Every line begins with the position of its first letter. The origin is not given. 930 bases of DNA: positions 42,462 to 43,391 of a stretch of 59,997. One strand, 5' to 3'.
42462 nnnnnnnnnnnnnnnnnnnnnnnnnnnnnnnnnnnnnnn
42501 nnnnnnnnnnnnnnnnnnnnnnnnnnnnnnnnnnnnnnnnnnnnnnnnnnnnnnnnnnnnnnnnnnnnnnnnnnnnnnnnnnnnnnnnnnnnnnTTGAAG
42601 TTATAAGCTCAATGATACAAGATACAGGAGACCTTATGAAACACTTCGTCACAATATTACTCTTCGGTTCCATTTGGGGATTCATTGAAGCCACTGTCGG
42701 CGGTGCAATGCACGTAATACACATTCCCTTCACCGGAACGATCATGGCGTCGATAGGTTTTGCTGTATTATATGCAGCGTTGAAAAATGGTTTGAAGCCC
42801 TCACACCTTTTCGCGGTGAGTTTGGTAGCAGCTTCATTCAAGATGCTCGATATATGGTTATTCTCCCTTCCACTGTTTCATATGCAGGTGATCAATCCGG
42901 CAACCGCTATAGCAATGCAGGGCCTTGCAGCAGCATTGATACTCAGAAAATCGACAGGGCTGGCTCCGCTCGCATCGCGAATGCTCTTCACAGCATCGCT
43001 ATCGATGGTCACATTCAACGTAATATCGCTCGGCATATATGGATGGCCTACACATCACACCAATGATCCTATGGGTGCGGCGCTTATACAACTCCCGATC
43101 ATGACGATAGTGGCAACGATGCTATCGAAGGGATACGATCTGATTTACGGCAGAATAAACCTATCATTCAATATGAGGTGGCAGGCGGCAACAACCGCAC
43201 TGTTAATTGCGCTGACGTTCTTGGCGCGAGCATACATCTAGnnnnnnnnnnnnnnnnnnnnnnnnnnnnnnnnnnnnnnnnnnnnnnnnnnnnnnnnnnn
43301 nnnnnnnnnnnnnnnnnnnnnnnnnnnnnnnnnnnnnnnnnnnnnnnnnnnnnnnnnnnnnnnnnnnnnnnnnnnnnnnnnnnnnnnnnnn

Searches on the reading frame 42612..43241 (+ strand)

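Call 20: search_protein_families(library=pfam, proteins=[window:42612-43241:+], max_evalue=0.001)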
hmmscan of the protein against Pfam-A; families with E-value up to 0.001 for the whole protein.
window:42612-43241:+ (209 aa): 0 families

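Call 77: search_protein_families(library=ncbifam, proteins=[window:42612-43241:+], max_evalue=1)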
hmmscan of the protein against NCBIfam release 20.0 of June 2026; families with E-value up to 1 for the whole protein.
window:42612-43241:+ (209 aa): 2 families
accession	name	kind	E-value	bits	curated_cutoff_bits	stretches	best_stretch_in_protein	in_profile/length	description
NF001664.0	PRK00431.1-6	equivalog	0.077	12.4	200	1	130-150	113-133/173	O-acetyl-ADP-ribose deacetylase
NF006539.0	PRK09029.1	equivalog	0.1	11.4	494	1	74-91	171-188/458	o-succinylbenzoate--CoA ligase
